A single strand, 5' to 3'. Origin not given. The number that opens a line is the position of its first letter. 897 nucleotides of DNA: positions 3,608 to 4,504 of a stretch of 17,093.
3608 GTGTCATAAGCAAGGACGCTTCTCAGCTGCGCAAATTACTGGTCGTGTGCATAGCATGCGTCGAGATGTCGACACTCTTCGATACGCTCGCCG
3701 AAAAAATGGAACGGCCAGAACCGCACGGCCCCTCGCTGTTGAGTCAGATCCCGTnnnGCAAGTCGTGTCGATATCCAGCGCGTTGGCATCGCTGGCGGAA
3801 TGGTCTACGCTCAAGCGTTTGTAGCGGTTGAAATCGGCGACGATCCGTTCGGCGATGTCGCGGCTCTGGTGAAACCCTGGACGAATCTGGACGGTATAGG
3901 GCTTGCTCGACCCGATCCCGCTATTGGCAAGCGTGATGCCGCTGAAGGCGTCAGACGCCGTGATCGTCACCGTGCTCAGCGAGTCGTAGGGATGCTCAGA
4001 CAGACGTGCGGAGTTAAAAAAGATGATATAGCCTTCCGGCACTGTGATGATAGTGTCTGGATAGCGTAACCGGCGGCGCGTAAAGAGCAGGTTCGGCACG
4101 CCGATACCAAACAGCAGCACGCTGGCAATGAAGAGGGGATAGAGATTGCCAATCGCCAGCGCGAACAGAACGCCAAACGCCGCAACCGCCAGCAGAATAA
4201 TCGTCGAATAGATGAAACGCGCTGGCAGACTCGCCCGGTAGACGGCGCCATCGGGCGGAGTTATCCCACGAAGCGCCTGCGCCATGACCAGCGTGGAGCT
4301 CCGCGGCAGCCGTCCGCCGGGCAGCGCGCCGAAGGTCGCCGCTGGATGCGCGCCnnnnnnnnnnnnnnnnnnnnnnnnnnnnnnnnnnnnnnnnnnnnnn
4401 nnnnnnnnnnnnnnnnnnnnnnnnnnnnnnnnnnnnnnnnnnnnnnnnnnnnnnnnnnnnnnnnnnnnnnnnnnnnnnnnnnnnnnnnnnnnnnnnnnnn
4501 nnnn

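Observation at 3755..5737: Internally duplicated TIR / 2-TM hairpin / PH-like module protein: candidate undescribed membrane TIR effector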

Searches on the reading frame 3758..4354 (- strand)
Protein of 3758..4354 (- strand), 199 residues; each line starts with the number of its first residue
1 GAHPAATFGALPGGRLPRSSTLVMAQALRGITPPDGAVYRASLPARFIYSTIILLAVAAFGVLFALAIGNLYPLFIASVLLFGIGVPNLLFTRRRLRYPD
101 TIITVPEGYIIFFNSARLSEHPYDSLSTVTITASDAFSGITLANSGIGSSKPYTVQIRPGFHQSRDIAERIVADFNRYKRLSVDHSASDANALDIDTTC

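Call 10: search_protein_families(library=pfam, proteins=[window:3758-4354:-], max_evalue=10)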
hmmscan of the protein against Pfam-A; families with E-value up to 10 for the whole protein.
seq(199 aa): 0 families

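Call 23: search_protein_representatives(alignment_id=A2)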
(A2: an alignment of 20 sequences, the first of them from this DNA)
Query: 20 sequences, 184 profile positions. Proteins with E-value up to 0.001 (for the whole library): 85; up to 1e-10: 30; up to 1e-30: 11. The best 85 are listed.
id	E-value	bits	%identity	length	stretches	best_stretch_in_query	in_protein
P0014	8.2e-132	452.4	-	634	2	1-180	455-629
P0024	8.3e-115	396.9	-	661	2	4-182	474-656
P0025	1.7e-108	376.3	-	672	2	2-182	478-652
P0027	1.1e-82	292.2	-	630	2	2-180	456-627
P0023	4.0e-62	225.2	-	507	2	1-181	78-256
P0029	3.1e-61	222.3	-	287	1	1-180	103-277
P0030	3.0e-50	186.5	-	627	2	1-181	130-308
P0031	6.5e-43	162.6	-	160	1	39-180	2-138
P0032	9.8e-41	155.5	-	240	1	13-181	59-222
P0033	2.0e-38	147.9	-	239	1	3-179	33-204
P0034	2.3e-31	125.0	-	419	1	1-183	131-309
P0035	1.1e-24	103.2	-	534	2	5-179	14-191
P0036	3.1e-23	98.5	-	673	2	3-180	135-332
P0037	1.4e-22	96.3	-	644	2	10-126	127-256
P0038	1.6e-20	89.6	-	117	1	2-75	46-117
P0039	1.8e-19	86.2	-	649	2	3-181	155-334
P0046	1.4e-15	73.5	-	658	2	12-180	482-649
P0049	2.0e-13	66.5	-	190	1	14-180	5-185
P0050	9.8e-13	64.2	-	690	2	8-181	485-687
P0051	1.5e-12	63.6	-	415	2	12-180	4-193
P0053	2.4e-11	59.7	-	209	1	14-175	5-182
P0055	8.7e-10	54.6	-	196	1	13-179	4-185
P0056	2.8e-09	53.0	-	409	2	11-181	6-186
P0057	3.3e-09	52.7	-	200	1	7-182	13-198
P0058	4.1e-09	52.4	-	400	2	17-178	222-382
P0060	9.1e-09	51.3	-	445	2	12-105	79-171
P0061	1.0e-08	51.1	-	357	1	6-181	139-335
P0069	5.5e-07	45.5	-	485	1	4-180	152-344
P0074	2.7e-06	43.2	-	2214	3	13-110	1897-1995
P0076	6.1e-06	42.1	-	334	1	6-160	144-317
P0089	6.7e-05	38.7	-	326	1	12-180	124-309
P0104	5.2e-04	35.8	-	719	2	20-180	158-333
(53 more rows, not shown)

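Call 24: search_protein_families(library=pfam, proteins=[P0049, P0053, P0055, P0057, P0051, P0056, P0061, P0076, P0089, P0058], max_evalue=0.1)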
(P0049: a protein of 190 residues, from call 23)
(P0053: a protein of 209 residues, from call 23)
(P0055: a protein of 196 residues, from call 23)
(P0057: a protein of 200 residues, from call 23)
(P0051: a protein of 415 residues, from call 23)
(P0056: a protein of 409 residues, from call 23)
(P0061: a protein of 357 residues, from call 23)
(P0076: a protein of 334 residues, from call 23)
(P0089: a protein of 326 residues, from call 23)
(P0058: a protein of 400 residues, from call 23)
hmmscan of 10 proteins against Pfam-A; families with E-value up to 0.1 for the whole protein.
P0049 (190 aa): 2 families
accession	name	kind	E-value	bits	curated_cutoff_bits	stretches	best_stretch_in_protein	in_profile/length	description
PF20329.3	DUF6624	-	0.011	15.6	27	1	86-150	66-126/173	Family of unknown function (DUF6624)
PF16594.10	ATP-synt_Z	-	0.087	12.8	25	0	81-118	3-39/53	Putative AtpZ or ATP-synthase-associated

P0053 (209 aa): 1 family
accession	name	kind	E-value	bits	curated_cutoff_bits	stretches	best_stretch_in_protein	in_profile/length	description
PF20397.3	DUF6690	-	0.0063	16.6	27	1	153-187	144-178/245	Family of unknown function (DUF6690)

P0055 (196 aa): 1 family
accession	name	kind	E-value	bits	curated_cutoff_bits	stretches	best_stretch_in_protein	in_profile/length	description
PF03221.22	HTH_Tnp_Tc5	-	0.034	14.5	22.2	1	10-34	14-38/66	Tc5 transposase DNA-binding domain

P0057 (200 aa): 0 families

P0051 (415 aa): 2 families
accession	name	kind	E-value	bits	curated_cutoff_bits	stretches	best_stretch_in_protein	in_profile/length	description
PF03203.19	MerC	-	0.0058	17.6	27.6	1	274-339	9-72/108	MerC mercury resistance protein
PF13356.12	Arm-DNA-bind_3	-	0.038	14.6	27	0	147-215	21-80/83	Arm DNA-binding domain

P0056 (409 aa): 0 families

P0061 (357 aa): 3 families
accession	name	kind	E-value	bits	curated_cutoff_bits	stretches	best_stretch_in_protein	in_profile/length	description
PF13676.11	TIR_2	-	2.2e-24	86.7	28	1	10-115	1-109/122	TIR domain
PF08937.16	ThsB_TIR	-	0.00039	21.2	21.2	1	11-98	1-97/100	Thoeris protein ThsB, TIR-like domain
PF01582.25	TIR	-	0.00044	20.5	21.3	1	10-100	4-100/179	TIR domain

P0076 (334 aa): 1 family
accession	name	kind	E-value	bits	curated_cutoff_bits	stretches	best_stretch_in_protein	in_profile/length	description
PF13676.11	TIR_2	-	0.00077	20.4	28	1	21-121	1-111/122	TIR domain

P0089 (326 aa): 1 family
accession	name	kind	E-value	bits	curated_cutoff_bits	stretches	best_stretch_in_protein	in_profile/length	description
PF13676.11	TIR_2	-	2.8e-14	54.1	28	1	15-97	26-111/122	TIR domain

P0058 (400 aa): 2 families
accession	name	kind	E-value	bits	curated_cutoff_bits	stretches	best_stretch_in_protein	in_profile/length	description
PF20990.2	DUF2207_C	-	0.022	14.9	33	1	218-303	107-188/247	Predicted membrane protein (DUF2207) C-terminal domain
PF06485.17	Tab2-like_N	-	0.078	13.5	25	0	159-200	16-57/103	RNA-binding protein Tab2/Atab2 N terminal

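Call 35: predict_structure(alignment_id=A2)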
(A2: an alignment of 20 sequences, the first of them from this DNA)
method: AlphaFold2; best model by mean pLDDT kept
length: 181 residues; sequences in the alignment: 20
mean_pLDDT: 78.3   pTM: 0.68
mean pLDDT of the five models: 78.3, 78.3, 77.8, 77.2, 74.3
residues with pLDDT >= 90: 0; 70-90: 151; 50-70: 20; < 50: 10
segments of 3 or more residues with pLDDT < 50: 1-9
pLDDT, mean of each block of 10 residues (from residue 1): 43 72 80 80 79 86 85 85 82 83 83 78 80 74 74 79 88 81 42
secondary structure, 60 per line:
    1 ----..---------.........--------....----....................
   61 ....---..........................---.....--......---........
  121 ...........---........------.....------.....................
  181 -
elements in order: H16-24 E33-36 H41-64 H68-93 E97-101 E104-109 E113-118 E122-131 E135-142 E149-153 H160-180

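Call 39: fold_search(model_id=the predicted structure, library=pdb)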
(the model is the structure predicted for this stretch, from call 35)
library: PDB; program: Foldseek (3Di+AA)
matches with E <= 10: 484; with E <= 0.001: 0
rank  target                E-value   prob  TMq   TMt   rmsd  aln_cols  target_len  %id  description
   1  7ct1                  2.8e-03  0.93  0.33  0.24  18.3       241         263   11  Crystal structure of Snx27 FERM domain in complex with a DLF motif (released 2021-08-25)
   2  3dcx_E                4.6e-03  1.00  0.32  0.51   3.0        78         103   17  Crystal structure of a duf1696 family protein with a pleckstrin-homology domain (shew_0819) from shewanella loihica pv (released 2008-07-29)
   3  3dcx_A                4.6e-03  1.00  0.31  0.45   4.2        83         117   16  Crystal structure of a duf1696 family protein with a pleckstrin-homology domain (shew_0819) from shewanella loihica pv (released 2008-07-29)
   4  3dcx_B                4.6e-03  1.00  0.30  0.43   4.3        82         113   13  Crystal structure of a duf1696 family protein with a pleckstrin-homology domain (shew_0819) from shewanella loihica pv (released 2008-07-29)
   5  8ym2_A                7.5e-03  1.00  0.35  0.41   4.1        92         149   17  Crystal structure of AIDA-1 PTB domain in complex with SynGAP NPxF motif (released 2024-05-29)
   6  8jpb_G                8.0e-03  1.00  0.34  0.10   4.0        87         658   11  cryo-EM structure of NTSR1-GRK2-Galpha(q) complexes 1 (released 2023-08-09)
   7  3voq_B                8.0e-03  0.99  0.31  0.45   4.5        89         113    8  Crystal structure of the pleckstrin homology domain of human Sin1, a TORC2 subunit (released 2012-04-11)
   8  9pvg_C                8.5e-03  1.00  0.34  0.43   9.1       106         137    9  Co-crystal structure of two CCM2 PTB domains bound to a KRIT1 peptide encompassing NPxF2 and NPxF3 (released 2026-01-28)
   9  6ibe                  1.1e-02  1.00  0.35  0.23   3.3        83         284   10  The FERM domain of Human EPB41L3 (released 2018-12-19)
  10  3hsa_A                1.2e-02  0.99  0.32  0.43   4.2        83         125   16  Crystal structure of pleckstrin homology domain (YP_926556.1) from SHEWANELLA AMAZONENSIS SB2B at 1.99 A resolution (released 2009-06-23)
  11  3to1_A                1.2e-02  0.99  0.30  0.26   4.2        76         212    9  Two surfaces on Rtt106 mediate histone binding and chaperone activity (released 2011-12-21)
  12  4rma_A                1.3e-02  1.00  0.32  0.21   3.9        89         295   11  Crystal structure of the FERM domain of human ezrin (released 2015-12-09)
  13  6l1r                  1.4e-02  0.98  0.28  0.45   4.7        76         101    9  Crystal structure of N-terminal domain of human SSRP1 (released 2020-09-30)
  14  3dcx_C                1.5e-02  0.99  0.31  0.44   4.3        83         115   16  Crystal structure of a duf1696 family protein with a pleckstrin-homology domain (shew_0819) from shewanella loihica pv (released 2008-07-29)
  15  5umr                  1.6e-02  0.98  0.28  0.46   4.7        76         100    9  Crystal structure of N-terminal domain of human FACT complex subunit SSRP1 (released 2018-01-31)
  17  3hsa_D                1.7e-02  0.98  0.31  0.45   4.2        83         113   16  Crystal structure of pleckstrin homology domain (YP_926556.1) from SHEWANELLA AMAZONENSIS SB2B at 1.99 A resolution (released 2009-06-23)
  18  3hsa_B                1.7e-02  0.97  0.29  0.40   4.3        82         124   16  Crystal structure of pleckstrin homology domain (YP_926556.1) from SHEWANELLA AMAZONENSIS SB2B at 1.99 A resolution (released 2009-06-23)
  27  3hsa_C                2.3e-02  0.98  0.32  0.46   3.9        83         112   16  Crystal structure of pleckstrin homology domain (YP_926556.1) from SHEWANELLA AMAZONENSIS SB2B at 1.99 A resolution (released 2009-06-23)
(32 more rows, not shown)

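Call 43: search_solved_structures(query=A2, max_evalue=10)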
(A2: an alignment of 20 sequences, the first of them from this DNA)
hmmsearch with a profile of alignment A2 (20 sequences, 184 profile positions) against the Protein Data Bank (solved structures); distinct sequences matched with E-value up to 10: 8.
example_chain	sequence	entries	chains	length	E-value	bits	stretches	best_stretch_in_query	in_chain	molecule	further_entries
4m0n_A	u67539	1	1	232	1.1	11.9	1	98-156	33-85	Conserved hypothetical protein, putative anti-sigma factor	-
4m0h_A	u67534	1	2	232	1.1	11.9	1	98-156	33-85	Conserved hypothetical protein, putative anti-sigma factor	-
8vp3_A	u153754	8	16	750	7.2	9.2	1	41-83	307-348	ABC-type bacteriocin transporter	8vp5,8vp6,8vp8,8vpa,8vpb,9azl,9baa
4s0f_A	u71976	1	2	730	7.7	9.1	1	41-83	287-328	ABC-type bacteriocin transporter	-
6v9z_A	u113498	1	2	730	7.7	9.1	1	41-83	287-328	ABC-type bacteriocin transporter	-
4ry2_A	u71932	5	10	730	7.7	9.1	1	41-83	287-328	ABC-type bacteriocin transporter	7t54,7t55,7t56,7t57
8vow_A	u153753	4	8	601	8.3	9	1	41-83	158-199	ABC-type bacteriocin transporter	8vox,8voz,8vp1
8vp9_A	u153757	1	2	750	9.1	8.9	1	41-83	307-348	ABC-type bacteriocin transporter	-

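Call 45: list_cluster_members(proteins=[P0049, P0053, P0057, P0051, P0056, P0061, P0076, P0036, P0039, P0074])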
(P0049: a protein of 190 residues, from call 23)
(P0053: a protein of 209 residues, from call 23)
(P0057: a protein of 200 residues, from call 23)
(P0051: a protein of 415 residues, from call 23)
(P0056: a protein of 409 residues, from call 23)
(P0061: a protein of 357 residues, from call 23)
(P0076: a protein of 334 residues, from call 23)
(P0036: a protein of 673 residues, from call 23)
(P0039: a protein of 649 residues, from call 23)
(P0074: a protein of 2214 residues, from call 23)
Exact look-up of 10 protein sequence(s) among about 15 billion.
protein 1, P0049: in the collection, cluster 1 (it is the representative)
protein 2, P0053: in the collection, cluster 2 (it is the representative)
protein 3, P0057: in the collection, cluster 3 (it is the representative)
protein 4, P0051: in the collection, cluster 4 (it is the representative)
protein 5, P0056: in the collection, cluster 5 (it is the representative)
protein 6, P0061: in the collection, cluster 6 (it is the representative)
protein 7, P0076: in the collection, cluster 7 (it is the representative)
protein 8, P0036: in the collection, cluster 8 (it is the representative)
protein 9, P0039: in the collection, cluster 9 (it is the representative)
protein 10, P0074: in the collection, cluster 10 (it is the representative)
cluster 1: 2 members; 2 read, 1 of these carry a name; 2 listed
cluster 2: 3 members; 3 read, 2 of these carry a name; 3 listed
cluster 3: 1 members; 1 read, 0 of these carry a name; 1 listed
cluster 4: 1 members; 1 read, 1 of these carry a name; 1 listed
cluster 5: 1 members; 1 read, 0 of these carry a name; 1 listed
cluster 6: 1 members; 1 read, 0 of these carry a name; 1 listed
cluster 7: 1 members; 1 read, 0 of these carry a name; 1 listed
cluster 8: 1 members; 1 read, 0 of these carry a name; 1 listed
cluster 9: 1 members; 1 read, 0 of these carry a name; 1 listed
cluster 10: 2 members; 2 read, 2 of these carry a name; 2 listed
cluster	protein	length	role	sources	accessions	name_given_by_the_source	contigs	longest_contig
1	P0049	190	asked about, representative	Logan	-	-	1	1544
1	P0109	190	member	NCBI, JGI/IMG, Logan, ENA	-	hypothetical protein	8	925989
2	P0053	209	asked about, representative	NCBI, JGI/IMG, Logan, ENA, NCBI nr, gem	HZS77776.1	MAG TPA: hypothetical protein VFA41_14275 [Ktedonobacteraceae bacterium] | hypothetical protein | hypothetical protein [Ktedonobacteraceae bacterium]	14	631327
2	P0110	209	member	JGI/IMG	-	hypothetical protein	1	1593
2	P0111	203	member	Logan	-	-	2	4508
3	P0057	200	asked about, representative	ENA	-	-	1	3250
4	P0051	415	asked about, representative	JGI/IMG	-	hypothetical protein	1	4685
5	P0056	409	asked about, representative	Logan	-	-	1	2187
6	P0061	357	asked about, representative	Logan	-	-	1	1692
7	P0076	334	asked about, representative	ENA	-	-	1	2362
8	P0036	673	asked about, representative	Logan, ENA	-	-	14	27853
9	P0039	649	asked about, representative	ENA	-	-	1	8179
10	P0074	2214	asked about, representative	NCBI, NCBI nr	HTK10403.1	MAG TPA: tetratricopeptide repeat protein [Ktedonobacteraceae bacterium] | tetratricopeptide repeat protein [Ktedonobacteraceae bacterium]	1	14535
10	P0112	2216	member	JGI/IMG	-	tetratricopeptide (TPR) repeat protein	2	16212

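Call 48: find_encoding_contigs(protein=P0036, flank=8000, max_places=3)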
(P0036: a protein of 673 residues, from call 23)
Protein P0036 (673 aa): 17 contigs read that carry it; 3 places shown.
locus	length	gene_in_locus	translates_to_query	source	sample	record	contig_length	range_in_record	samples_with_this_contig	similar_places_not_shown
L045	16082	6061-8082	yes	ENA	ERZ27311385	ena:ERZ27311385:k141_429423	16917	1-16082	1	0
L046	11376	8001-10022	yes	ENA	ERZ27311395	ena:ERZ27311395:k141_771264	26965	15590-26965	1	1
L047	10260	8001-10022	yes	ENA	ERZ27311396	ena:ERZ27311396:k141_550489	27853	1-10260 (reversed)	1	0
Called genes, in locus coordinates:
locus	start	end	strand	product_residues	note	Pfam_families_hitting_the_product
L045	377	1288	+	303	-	PF01619:Pro_dh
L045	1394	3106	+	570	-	PF13229:Beta_helix, PF13396:PLDc_N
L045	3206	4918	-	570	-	PF07690:MFS_1, PF00083:Sugar_tr (faint)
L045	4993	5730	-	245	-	PF07161:LppX_LprAFG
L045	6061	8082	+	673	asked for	PF13676:TIR_2 (weak), PF01582:TIR (weak), PF13676:TIR_2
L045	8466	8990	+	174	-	-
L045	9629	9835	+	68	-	-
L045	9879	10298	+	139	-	-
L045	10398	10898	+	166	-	-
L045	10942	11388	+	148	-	PF01258:zf-dskA_traR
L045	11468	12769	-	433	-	PF00999:Na_H_Exchanger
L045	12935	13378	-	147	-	PF07366:SnoaL, PF12680:SnoaL_2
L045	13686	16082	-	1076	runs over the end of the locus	?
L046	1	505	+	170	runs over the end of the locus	PF00132:Hexapep, PF14602:Hexapep_2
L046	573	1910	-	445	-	-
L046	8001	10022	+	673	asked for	PF13676:TIR_2 (weak), PF01582:TIR (weak), PF13676:TIR_2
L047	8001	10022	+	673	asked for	PF13676:TIR_2 (weak), PF01582:TIR (weak), PF13676:TIR_2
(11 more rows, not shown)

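Call 49: find_encoding_contigs(protein=P0053, flank=6000, max_places=3)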
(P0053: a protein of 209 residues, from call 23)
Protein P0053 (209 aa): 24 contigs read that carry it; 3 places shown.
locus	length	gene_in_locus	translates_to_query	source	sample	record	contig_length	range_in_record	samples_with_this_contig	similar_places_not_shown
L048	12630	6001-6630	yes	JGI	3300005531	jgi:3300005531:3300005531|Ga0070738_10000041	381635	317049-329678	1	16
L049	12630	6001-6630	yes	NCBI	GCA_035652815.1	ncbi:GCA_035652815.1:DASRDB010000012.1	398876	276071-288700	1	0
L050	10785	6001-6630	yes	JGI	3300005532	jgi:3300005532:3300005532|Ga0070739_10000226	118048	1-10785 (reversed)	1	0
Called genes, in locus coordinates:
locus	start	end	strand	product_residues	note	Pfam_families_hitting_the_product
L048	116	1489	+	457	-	PF01546:Peptidase_M20, PF07687:M20_dimer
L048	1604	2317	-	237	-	PF03301:Trp_dioxygenase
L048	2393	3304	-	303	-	PF00892:EamA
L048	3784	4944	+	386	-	PF01790:LGT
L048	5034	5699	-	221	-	PF00376:MerR, PF13411:MerR_1, PF28507:Rv1828_C (faint)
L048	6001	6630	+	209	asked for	-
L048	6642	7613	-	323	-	-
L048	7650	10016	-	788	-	PF01627:Hpt, PF01584:CheW, PF00072:Response_reg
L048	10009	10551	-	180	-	PF01584:CheW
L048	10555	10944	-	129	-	PF00072:Response_reg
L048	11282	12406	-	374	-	PF00989:PAS (faint), PF13426:PAS_9 (faint), PF00512:HisKA, PF02518:HATPase_c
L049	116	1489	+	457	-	PF01546:Peptidase_M20, PF07687:M20_dimer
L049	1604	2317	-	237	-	PF03301:Trp_dioxygenase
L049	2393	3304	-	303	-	PF00892:EamA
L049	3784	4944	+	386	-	PF01790:LGT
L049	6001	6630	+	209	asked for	-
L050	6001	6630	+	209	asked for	-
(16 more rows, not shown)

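Call 60: search_protein_families(library=pfam, proteins=[P0074, P0069, P0104, P0060], max_evalue=0.001)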
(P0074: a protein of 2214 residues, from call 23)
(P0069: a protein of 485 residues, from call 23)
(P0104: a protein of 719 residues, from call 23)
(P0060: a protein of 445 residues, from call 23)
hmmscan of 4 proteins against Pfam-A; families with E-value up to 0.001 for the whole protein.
P0074 (2214 aa): 24 families
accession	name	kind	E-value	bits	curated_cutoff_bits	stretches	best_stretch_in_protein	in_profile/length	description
PF00515.34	TPR_1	-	2.7e-120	388.2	27.8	12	1447-1479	1-33/34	Tetratricopeptide repeat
PF07719.23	TPR_2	-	2e-103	330.5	27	9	1448-1479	2-33/34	Tetratricopeptide repeat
PF13414.12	TPR_11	-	6.7e-93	304.6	26.8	14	1080-1121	1-42/42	TPR repeat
PF13181.12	TPR_8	-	8.1e-75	241.1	25.7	2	1449-1479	3-33/34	Tetratricopeptide repeat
PF13431.12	TPR_17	-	5.7e-60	195.1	24.4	1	1571-1602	2-33/34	Tetratricopeptide repeat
PF13432.12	TPR_16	-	1.3e-57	192.2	32.7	8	1113-1175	3-65/65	Tetratricopeptide repeat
PF13424.12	TPR_12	-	2.5e-47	159.4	30.1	5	1548-1612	3-75/77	Tetratricopeptide repeat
PF13371.12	TPR_9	-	8.4e-47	157.5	35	4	1218-1279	4-65/73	Tetratricopeptide repeat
PF13428.12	TPR_14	-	5.8e-30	101.1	23.5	0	1147-1183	7-43/44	Tetratricopeptide repeat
PF13676.11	TIR_2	-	5e-25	88.8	28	1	7-127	1-122/122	TIR domain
PF14559.12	TPR_19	-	3.9e-24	85.2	25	1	1084-1144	2-61/68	Tetratricopeptide repeat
PF13374.12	TPR_10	-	7.4e-16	58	27.5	0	1583-1610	3-30/42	Tetratricopeptide repeat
PF00931.28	NB-ARC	-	8.4e-14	51.9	23.5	1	188-450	15-247/248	NB-ARC domain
PF23914.1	TPR_CcmH_CycH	-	1.6e-13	51.2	42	1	1168-1276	43-154/158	Cytochrome c-type biogenesis protein H TPR domain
PF25575.1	TPR_BSK1_C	-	7.9e-11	42.3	42.2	0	1448-1513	43-110/118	Serine/threonine-protein kinase BSK1-like, TPR repeats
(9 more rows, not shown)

P0069 (485 aa): 1 family
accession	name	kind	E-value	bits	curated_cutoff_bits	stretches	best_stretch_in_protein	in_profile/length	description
PF13676.11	TIR_2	-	1.4e-18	68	28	1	25-131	1-110/122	TIR domain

P0104 (719 aa): 1 family
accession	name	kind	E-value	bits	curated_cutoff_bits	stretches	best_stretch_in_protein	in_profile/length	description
PF13676.11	TIR_2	-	4.3e-22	79.3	28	1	15-121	1-110/122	TIR domain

P0060 (445 aa): 0 families

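Call 63: find_encoding_contigs(protein=P0074, flank=6000, max_places=2)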
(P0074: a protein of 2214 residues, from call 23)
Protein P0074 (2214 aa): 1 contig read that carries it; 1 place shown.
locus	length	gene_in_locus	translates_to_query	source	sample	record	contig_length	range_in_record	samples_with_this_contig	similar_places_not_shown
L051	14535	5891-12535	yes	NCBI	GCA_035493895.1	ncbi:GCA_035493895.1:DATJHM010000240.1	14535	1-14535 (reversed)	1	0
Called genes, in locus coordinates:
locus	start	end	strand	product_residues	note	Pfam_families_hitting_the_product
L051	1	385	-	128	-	?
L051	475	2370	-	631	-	-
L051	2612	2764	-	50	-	PF00196:GerE, PF08281:Sigma70_r4_2 (faint)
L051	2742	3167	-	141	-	PF13191:AAA_16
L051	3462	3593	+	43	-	-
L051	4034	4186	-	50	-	-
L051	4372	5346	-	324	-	PF01582:TIR (faint), PF13676:TIR_2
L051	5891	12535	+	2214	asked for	PF13676:TIR_2, PF25000:DUF7779, PF13414:TPR_11, PF14559:TPR_19, PF00515:TPR_1, PF13414:TPR_11, PF13432:TPR_16, PF13371:TPR_9, +35 more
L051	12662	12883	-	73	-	-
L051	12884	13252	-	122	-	PF11535:Calci_bind_CcbP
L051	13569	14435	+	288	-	-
